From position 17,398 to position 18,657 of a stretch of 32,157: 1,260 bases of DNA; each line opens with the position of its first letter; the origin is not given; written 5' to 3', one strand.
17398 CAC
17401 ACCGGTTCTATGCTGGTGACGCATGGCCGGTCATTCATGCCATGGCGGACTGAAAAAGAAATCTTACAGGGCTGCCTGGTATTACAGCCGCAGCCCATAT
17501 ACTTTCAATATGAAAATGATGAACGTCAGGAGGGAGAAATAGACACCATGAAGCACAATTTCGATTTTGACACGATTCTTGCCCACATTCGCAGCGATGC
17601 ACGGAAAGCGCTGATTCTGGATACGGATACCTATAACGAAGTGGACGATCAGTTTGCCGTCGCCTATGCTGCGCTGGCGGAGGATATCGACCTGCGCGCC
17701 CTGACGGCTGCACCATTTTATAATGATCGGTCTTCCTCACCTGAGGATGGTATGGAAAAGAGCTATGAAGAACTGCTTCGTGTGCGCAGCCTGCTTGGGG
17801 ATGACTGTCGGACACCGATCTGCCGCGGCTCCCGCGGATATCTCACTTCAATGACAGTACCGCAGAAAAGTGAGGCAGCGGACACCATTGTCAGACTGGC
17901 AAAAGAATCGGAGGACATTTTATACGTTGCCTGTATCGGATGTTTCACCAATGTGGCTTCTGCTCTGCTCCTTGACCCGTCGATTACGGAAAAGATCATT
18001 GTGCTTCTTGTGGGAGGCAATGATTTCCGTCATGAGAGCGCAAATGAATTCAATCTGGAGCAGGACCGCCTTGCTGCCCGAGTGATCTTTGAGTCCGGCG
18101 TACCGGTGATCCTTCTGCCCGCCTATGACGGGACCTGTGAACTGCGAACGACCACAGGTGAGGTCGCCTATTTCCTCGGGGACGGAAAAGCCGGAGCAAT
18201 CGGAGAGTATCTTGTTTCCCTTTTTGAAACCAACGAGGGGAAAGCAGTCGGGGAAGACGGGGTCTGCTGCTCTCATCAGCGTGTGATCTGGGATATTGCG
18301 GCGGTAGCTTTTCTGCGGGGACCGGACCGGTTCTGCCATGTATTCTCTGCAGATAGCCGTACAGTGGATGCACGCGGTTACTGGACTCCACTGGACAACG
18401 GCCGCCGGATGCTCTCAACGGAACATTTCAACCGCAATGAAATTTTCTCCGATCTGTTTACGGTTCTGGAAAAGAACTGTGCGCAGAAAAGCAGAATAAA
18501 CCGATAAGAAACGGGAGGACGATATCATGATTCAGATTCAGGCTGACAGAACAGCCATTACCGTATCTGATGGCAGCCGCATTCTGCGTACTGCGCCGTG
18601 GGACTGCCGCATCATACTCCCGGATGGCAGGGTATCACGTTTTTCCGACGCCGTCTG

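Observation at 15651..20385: Four-gene operon under a consensus promoter: histidine phosphatase, alpha/beta hydrolase, nucleoside-hydrolase-like protein and a 601-aa unknown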

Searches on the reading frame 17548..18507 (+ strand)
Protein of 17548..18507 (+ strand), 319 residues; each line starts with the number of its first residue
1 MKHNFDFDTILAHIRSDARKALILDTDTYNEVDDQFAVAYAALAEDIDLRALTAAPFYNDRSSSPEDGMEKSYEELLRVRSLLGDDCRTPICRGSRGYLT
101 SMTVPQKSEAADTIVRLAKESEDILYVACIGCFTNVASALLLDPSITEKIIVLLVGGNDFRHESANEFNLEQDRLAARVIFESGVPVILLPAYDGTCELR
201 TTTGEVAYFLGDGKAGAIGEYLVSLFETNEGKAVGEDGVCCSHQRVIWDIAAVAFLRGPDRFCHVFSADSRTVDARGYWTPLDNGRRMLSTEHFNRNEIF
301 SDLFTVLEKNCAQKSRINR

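Call 9: search_protein_families(library=pfam, proteins=[window:17548-18507:+], max_evalue=0.01)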
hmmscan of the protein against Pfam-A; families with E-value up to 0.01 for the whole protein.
window:17548-18507:+ (319 aa): 1 family
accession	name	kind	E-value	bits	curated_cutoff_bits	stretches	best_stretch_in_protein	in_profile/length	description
PF01156.24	IU_nuc_hydro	-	8e-20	72.1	34.2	1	22-262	1-250/297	Inosine-uridine preferring nucleoside hydrolase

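Call 10: search_protein_families(library=ncbifam, proteins=[window:17548-18507:+], max_evalue=0.01)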
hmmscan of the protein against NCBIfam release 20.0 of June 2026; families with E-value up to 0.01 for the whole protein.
window:17548-18507:+ (319 aa): 4 families
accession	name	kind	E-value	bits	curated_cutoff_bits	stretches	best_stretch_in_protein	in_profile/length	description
NF008036.0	PRK10768.1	equivalog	7e-13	48.4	382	1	103-263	96-248/304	ribonucleoside hydrolase RihC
NF007761.0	PRK10443.1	equivalog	5.8e-09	35.4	433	1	104-191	98-188/311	pyrimidine-specific ribonucleoside hydrolase RihA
NF007417.0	PRK09955.1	equivalog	7.5e-09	34.9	459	1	118-197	113-193/313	ribosylpyrimidine nucleosidase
NF052221.1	UridNuclsHydUriH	equivalog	1.5e-06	27.6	450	1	112-227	105-221/310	uridine-preferring nucleoside hydrolase UriH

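Call 24: find_homologous_proteins(query=window:17548-18507:+, max_evalue=0.00001)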
Query window:17548-18507:+ (319 aa): 2778 proteins with E <= 0.00001 among 8000 candidates; the best 120 are listed.
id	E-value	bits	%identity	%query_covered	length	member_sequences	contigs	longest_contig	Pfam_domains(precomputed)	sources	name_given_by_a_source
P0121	1.8e-207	706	98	100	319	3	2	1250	PF01156.25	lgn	-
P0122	6.5e-133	461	65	98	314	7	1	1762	PF01156.25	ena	-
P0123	2.0e-123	430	62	98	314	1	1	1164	PF01156.25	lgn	-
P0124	2.5e-123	429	64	96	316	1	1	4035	PF01156.25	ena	-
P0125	5.5e-116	405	58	98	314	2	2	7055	PF01156.25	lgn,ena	-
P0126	5.4e-113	395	67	79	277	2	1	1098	PF01156.25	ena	-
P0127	1.6e-112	394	59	97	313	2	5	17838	PF01156.25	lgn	-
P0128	2.6e-111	390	58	97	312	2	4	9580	PF01156.25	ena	-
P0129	1.2e-109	384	57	98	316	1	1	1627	PF01156.25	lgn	-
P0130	1.5e-109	384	56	98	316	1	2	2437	PF01156.25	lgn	-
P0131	1.1e-107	378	56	97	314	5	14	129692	PF01156.25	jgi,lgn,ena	-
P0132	2.1e-106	374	57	98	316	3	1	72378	PF01156.25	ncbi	-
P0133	5.8e-106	372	56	97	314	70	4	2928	PF01156.25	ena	-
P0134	8.0e-106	372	56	97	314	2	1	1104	PF01156.25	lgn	-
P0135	8.7e-106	372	55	97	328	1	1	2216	PF01156.25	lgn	-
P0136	1.1e-105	371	55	97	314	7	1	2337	PF01156.25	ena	-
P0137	5.5e-105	369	54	97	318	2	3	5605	PF01156.25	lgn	-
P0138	4.3e-104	366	54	97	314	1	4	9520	PF01156.25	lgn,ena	-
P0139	5.2e-103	363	55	97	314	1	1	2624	PF01156.25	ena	-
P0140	3.9e-102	360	54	97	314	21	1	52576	PF01156.25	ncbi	-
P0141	6.1e-102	359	54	96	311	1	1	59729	PF01156.25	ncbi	-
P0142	6.1e-101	356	54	97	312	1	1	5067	PF01156.25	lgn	-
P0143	1.3e-100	355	53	97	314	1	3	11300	PF01156.25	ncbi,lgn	-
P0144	1.5e-100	354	54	97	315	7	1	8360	PF01156.25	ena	-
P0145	2.2e-100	354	51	100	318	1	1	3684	PF01156.25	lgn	-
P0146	4.3e-100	353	52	97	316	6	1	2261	PF01156.25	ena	-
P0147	5.3e-100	353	55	95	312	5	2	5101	PF01156.25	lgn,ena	-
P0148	1.6e-97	345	52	96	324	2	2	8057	PF01156.25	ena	-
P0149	2.3e-96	341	51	97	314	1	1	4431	PF01156.25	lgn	-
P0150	2.1e-95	338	52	97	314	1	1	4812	PF01156.25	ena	-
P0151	2.7e-95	337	51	96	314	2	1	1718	PF01156.25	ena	-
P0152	2.7e-95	337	51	97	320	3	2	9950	PF01156.25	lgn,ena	-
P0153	1.3e-94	335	51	97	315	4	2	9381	PF01156.25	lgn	-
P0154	7.5e-94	332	51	97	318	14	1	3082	PF01156.25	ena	-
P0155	7.9e-94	332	50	97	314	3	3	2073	PF01156.25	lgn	-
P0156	1.3e-93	332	51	98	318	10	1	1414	PF01156.25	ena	-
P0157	4.2e-93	330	53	97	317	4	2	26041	PF01156.25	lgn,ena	-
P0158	3.6e-92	327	50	97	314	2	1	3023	PF01156.25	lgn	-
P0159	5.1e-92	326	49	97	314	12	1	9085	PF01156.25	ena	-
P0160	6.3e-92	326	50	96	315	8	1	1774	PF01156.25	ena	-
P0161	1.3e-91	325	50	97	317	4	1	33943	PF01156.25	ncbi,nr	ncbi:MAG: nucleoside hydrolase [Clostridia bacterium]|nr:nucleoside hydrolase [Clostridia bacterium]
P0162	1.7e-91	325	49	97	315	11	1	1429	PF01156.25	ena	-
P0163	2.5e-91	324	48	99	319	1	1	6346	PF01156.25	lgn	-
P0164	4.0e-91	324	50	97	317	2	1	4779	PF01156.25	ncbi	-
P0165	4.7e-91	323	50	97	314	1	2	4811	PF01156.25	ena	-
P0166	1.7e-90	321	50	97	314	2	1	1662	PF01156.25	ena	-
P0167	1.7e-90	321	48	96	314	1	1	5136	PF01156.25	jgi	-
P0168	1.9e-90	321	49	97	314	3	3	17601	PF01156.25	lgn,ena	-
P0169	4.5e-90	320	50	98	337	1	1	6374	PF07632.17,PF01156.25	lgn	-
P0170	7.6e-90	319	50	97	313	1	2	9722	PF01156.25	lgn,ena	-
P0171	1.5e-89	318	50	97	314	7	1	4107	PF01156.25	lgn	-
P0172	4.2e-89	317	51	97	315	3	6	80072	PF01156.25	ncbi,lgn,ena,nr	ncbi:MAG: nucleoside hydrolase [Clostridia bacterium]|nr:nucleoside hydrolase [Clostridia bacterium]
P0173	4.2e-89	317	51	96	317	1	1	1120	PF01156.25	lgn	-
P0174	5.0e-89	317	58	81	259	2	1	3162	PF01156.25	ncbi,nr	ncbi:MAG: nucleoside hydrolase, partial [Clostridia bacterium]|nr:nucleoside hydrolase [Clostridia b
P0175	8.2e-89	316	50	95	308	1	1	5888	PF01156.25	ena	-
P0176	1.4e-88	315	48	98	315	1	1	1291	PF01156.25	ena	-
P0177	1.8e-88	315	51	97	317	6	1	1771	PF01156.25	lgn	-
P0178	2.1e-88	315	47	96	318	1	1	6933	PF01156.25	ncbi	-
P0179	1.6e-87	312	49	97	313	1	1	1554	PF01156.25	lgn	-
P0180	4.0e-87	310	50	97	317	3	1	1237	PF01156.25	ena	-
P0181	4.7e-87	310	50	96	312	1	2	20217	PF01156.25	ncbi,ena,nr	ncbi:MAG: nucleoside hydrolase [Clostridia bacterium]|nr:nucleoside hydrolase [Clostridia bacterium]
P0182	5.0e-87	310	48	96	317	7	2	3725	PF01156.25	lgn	-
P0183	4.7e-86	307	51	96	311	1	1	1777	PF01156.25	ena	-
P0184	8.5e-86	306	50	96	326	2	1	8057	PF01156.25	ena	-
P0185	1.3e-85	305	48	96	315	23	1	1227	PF01156.25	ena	-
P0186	1.5e-85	305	48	97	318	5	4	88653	PF01156.25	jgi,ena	-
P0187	1.7e-85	305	47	96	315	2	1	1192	PF01156.25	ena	-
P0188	1.9e-85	305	49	97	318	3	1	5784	PF01156.25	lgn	-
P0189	3.0e-85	304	49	96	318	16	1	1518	PF01156.25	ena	-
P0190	5.0e-85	303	47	97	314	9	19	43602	PF01156.25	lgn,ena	-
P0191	6.8e-85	303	48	98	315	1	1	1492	PF01156.25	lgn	-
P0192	1.0e-84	302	49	98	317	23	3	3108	PF01156.25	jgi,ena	-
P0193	1.6e-84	302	49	93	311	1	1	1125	PF01156.25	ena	-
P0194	4.0e-84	301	47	96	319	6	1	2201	PF01156.25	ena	-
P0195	1.8e-83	298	47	98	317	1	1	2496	PF01156.25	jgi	-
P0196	2.2e-83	298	51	93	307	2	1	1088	PF01156.25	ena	-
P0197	4.5e-83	297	49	90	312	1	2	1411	PF01156.25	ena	-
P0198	1.8e-82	295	47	97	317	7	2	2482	PF01156.25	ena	-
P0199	2.4e-82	295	46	98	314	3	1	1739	PF01156.25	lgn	-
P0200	4.6e-82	294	47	97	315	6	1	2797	PF01156.25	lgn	-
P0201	5.2e-82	294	47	96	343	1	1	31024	PF01156.25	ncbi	-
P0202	5.4e-82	294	45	96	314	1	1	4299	PF01156.25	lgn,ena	-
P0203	7.0e-82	293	46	96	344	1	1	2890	PF01156.25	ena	-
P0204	3.2e-79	284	46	96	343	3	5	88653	PF01156.25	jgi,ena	-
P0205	1.6e-78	282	48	97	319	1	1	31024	PF01156.25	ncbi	-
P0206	1.7e-78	282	46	98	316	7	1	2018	PF01156.25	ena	-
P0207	3.2e-77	278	48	97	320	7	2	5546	PF01156.25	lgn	-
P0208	1.8e-76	275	44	96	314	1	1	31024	PF01156.25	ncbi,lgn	-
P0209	5.1e-75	271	46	95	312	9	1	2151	PF01156.25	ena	-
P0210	5.5e-75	271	45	97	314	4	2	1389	PF01156.25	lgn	-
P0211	5.8e-75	270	47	97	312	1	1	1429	PF01156.25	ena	-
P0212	3.4e-74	268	46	96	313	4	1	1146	PF01156.25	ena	-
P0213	2.3e-72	262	46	99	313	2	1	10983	PF01156.25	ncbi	-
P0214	4.2e-72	261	46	97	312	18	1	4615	PF01156.25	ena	-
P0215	7.1e-72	260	46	99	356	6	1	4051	PF01156.25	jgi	jgi:inosine-uridine nucleoside N-ribohydrolase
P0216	1.3e-70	256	46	97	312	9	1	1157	PF01156.25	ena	-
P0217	1.4e-70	256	45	97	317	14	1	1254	PF01156.25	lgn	-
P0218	9.6e-70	253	48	83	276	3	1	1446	PF01156.25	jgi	-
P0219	8.1e-69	250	46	92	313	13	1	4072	PF01156.25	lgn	-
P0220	2.2e-66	242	43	96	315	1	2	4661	PF01156.25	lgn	-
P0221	3.5e-65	238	45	92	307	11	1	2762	PF01156.25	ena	-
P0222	2.4e-64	236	46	92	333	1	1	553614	PF07632.17,PF01156.25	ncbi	-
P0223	9.2e-64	234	42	95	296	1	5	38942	PF01156.25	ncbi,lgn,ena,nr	ncbi:MAG: nucleoside hydrolase [Clostridia bacterium]|nr:nucleoside hydrolase [Clostridia bacterium]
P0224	1.1e-63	233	43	93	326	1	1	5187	PF07632.17,PF01156.25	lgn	-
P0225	1.4e-63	233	45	92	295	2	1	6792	PF01156.25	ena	-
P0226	1.8e-63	233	42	97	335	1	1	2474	PF07632.17,PF01156.25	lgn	-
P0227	2.9e-63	232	45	92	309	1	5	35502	PF07632.17,PF01156.25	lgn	-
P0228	5.8e-63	231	46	92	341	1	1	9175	PF07632.17,PF01156.25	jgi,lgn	-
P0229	8.2e-63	231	46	93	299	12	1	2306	PF01156.25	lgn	-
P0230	1.7e-62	230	46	94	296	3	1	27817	PF01156.25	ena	-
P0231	3.4e-62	229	45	91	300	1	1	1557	PF01156.25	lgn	-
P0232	7.4e-62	227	45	92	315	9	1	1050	PF01156.25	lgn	-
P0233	9.2e-62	227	47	90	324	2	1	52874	PF07632.17,PF01156.25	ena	-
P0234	1.4e-61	226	44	95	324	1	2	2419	PF07632.17,PF01156.25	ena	-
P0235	1.5e-61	226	43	92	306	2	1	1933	PF01156.25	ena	-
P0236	1.9e-61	226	45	95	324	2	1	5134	PF07632.17,PF01156.25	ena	-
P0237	2.3e-61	226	45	90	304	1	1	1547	PF01156.25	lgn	-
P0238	2.4e-61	226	45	93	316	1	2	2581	PF07632.17,PF01156.25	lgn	-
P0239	2.7e-61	226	43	94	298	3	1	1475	PF01156.25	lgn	-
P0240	3.0e-61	225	43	93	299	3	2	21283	PF01156.25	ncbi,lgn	-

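Call 25: find_encoding_contigs(protein=P0127, flank=8000, max_places=3)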
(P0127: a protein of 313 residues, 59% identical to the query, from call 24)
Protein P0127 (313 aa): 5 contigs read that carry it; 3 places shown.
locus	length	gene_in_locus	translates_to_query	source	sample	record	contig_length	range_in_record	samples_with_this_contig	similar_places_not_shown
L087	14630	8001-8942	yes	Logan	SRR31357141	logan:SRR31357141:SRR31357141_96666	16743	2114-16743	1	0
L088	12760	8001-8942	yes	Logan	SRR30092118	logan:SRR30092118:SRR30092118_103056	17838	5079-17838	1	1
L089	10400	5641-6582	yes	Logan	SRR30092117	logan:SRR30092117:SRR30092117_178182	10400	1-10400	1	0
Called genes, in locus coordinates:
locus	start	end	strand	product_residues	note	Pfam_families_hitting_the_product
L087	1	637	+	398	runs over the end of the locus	PF00155:Aminotran_1_2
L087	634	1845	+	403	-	PF01546:Peptidase_M20, PF07687:M20_dimer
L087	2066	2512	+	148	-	-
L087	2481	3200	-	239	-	PF00657:Lipase_GDSL, PF13472:Lipase_GDSL_2, PF25182:NonGDSL (weak)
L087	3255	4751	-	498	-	PF04616:Glyco_hydro_43, PF00754:F5_F8_type_C (faint)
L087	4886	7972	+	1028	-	PF17132:Glyco_hydro_106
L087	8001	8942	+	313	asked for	PF01156:IU_nuc_hydro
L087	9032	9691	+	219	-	PF06283:ThuA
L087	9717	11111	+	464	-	PF02614:UxaC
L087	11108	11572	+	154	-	PF02580:Tyr_Deacylase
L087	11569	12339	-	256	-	PF04298:Zn_peptidase_2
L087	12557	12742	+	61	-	-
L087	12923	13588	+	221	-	-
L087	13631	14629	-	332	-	?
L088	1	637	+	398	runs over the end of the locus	PF00155:Aminotran_1_2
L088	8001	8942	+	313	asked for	PF01156:IU_nuc_hydro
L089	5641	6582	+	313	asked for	PF01156:IU_nuc_hydro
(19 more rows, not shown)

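Call 26: find_encoding_contigs(protein=P0131, flank=8000, max_places=3)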
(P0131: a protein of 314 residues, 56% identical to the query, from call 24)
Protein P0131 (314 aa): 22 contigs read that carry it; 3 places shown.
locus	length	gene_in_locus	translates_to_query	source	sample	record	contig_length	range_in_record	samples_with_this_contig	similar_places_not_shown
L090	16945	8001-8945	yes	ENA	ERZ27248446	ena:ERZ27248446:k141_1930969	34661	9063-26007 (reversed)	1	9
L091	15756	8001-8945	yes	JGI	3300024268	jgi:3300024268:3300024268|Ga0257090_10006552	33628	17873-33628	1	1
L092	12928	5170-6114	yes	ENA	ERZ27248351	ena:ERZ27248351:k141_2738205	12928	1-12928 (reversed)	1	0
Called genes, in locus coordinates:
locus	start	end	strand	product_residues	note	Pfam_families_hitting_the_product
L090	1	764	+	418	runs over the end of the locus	PF01408:GFO_IDH_MocA, PF21252:Glyco_hydro_109_C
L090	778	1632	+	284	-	PF04055:Radical_SAM, PF13186:SPASM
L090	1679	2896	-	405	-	PF13393:tRNA-synt_His, PF00587:tRNA-synt_2b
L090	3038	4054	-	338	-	PF01408:GFO_IDH_MocA, PF03447:NAD_binding_3 (weak), PF02894:GFO_IDH_MocA_C, PF22725:GFO_IDH_MocA_C3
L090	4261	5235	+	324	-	PF13472:Lipase_GDSL_2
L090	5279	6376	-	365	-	-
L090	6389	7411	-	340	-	PF03009:GDPD, PF13653:GDPD_2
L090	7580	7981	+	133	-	PF10990:DUF2809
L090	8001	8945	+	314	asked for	PF01156:IU_nuc_hydro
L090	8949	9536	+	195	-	PF00293:NUDIX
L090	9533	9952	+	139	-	PF00293:NUDIX, PF14815:NUDIX_4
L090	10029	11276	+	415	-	PF07690:MFS_1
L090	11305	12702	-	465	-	PF01235:Na_Ala_symp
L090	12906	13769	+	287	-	-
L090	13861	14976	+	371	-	PF09992:NAGPA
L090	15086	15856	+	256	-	PF20434:BD-FAE, PF07859:Abhydrolase_3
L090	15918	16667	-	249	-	PF16227:DUF4886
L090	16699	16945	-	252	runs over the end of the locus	PF16227:DUF4886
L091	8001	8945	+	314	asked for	PF01156:IU_nuc_hydro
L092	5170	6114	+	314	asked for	PF01156:IU_nuc_hydro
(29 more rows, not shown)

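Call 27: find_encoding_contigs(protein=P0132, flank=8000, max_places=2)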
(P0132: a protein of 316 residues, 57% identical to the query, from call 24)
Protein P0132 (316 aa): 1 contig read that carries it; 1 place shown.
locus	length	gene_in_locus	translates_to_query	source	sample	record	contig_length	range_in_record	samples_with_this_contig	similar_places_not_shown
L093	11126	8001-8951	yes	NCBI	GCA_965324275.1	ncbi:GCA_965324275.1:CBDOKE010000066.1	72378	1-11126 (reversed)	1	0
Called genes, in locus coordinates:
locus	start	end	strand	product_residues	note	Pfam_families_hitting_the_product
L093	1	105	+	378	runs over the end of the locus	PF02129:Peptidase_S15 (weak)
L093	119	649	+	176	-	-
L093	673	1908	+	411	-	-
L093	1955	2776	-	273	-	PF01261:AP_endonuc_2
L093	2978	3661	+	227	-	PF01259:SAICAR_synt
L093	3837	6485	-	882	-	PF00690:Cation_ATPase_N, PF00122:E1-E2_ATPase, PF00702:Hydrolase, PF13246:Cation_ATPase, PF00689:Cation_ATPase_C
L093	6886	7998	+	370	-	PF00150:Cellulase (weak), PF02449:Glyco_hydro_42 (weak)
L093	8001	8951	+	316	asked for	PF01156:IU_nuc_hydro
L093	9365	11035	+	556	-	PF00916:Sulfate_transp, PF16983:MFS_MOT1 (weak), PF01740:STAS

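Call 29: find_related_loci(query=A2, collection=metagenome_contigs, flank=8000)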
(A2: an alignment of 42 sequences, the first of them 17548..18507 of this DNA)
Query A2 (319 aa) in metagenome_contigs; peptide patterns used: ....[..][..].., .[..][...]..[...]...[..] (x = any residue, [..] = any of these).
600 stretches matched a pattern (row limit reached: there are more); 574 encode a relative of the query (tblastn E <= 1e-3); the best 80 are kept; 80 distinct loci.
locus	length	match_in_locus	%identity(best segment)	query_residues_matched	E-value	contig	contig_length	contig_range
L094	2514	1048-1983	48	1-307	8e-92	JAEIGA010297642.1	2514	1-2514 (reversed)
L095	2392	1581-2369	52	1-262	2e-85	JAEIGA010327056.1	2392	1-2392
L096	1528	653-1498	45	22-307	5e-71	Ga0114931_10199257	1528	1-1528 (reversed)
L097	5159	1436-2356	42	5-312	1e-66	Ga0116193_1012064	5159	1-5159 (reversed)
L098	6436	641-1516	42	14-311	3e-66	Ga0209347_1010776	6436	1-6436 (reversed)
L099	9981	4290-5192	41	6-308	7e-66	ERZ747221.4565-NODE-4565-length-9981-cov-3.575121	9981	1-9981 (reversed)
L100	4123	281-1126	44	18-308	5e-66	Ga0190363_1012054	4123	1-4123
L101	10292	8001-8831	44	20-307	2e-65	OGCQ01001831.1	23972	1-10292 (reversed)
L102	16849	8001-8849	42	22-312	1e-65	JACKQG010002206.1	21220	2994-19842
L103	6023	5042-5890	42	19-308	3e-65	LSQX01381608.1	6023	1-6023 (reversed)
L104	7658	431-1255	43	22-304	9e-65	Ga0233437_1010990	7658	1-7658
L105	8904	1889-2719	43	20-307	1e-64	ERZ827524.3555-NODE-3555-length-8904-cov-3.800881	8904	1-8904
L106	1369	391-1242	43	22-313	6e-68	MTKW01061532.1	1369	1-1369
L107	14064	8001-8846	44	22-311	4e-64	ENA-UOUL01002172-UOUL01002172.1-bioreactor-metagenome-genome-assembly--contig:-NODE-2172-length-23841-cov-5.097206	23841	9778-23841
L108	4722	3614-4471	43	21-314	2e-64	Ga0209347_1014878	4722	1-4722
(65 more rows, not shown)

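Call 32: search_solved_structures(query=A2, max_evalue=0.001, show_alignments=2)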
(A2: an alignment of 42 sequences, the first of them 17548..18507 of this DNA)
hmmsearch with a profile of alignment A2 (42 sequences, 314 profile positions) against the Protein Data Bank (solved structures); distinct sequences matched with E-value up to 0.001: 22.
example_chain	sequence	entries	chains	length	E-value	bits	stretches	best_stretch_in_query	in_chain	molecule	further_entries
4kpn_A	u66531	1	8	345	4.9e-19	71.7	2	105-230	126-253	Nucleoside N-ribohydrolase 1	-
6ba1_A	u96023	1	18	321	3.7e-18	68.8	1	110-230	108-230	Inosine-uridine preferring nucleoside hydrolase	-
1yoe_A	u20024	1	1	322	3.5e-16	62.3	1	105-285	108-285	Hypothetical protein ybeK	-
3g5i_A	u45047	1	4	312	3.5e-16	62.3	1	105-285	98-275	Pyrimidine-specific ribonucleoside hydrolase rihA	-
6zk1_A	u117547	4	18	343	1e-15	60.7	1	108-232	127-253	Pyrimidine-specific ribonucleoside hydrolase rihA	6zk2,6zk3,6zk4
3b9x_A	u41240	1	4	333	2e-15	59.8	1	108-263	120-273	Pyrimidine-specific ribonucleoside hydrolase rihB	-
3mkm_A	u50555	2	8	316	3e-15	59.2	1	108-263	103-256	Putative uncharacterized protein YeiK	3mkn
1q8f_A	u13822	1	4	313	4.9e-15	58.5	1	108-263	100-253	Pyrimidine nucleoside hydrolase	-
3t8i_A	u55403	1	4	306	2.2e-14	56.4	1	100-238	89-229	Purine nucleosidase, (IunH-2)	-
4kpo_A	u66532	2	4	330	6.7e-13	51.5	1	108-230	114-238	Nucleoside N-ribohydrolase 3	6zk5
8qnd_A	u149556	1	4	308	8.6e-12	47.9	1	102-265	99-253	Inosine-uridine nucleoside N-ribohydrolase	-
5tsq_A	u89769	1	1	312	2.2e-11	46.5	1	109-266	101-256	IUnH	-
8ctm_A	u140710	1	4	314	3e-11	46.1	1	111-267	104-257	Inosine-uridine preferring nucleoside hydrolase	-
3t8j_A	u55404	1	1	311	3.3e-11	46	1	108-232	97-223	Purine nucleosidase, (IunH-1)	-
1ezr_A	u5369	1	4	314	4.5e-11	45.5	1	111-266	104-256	NUCLEOSIDE HYDROLASE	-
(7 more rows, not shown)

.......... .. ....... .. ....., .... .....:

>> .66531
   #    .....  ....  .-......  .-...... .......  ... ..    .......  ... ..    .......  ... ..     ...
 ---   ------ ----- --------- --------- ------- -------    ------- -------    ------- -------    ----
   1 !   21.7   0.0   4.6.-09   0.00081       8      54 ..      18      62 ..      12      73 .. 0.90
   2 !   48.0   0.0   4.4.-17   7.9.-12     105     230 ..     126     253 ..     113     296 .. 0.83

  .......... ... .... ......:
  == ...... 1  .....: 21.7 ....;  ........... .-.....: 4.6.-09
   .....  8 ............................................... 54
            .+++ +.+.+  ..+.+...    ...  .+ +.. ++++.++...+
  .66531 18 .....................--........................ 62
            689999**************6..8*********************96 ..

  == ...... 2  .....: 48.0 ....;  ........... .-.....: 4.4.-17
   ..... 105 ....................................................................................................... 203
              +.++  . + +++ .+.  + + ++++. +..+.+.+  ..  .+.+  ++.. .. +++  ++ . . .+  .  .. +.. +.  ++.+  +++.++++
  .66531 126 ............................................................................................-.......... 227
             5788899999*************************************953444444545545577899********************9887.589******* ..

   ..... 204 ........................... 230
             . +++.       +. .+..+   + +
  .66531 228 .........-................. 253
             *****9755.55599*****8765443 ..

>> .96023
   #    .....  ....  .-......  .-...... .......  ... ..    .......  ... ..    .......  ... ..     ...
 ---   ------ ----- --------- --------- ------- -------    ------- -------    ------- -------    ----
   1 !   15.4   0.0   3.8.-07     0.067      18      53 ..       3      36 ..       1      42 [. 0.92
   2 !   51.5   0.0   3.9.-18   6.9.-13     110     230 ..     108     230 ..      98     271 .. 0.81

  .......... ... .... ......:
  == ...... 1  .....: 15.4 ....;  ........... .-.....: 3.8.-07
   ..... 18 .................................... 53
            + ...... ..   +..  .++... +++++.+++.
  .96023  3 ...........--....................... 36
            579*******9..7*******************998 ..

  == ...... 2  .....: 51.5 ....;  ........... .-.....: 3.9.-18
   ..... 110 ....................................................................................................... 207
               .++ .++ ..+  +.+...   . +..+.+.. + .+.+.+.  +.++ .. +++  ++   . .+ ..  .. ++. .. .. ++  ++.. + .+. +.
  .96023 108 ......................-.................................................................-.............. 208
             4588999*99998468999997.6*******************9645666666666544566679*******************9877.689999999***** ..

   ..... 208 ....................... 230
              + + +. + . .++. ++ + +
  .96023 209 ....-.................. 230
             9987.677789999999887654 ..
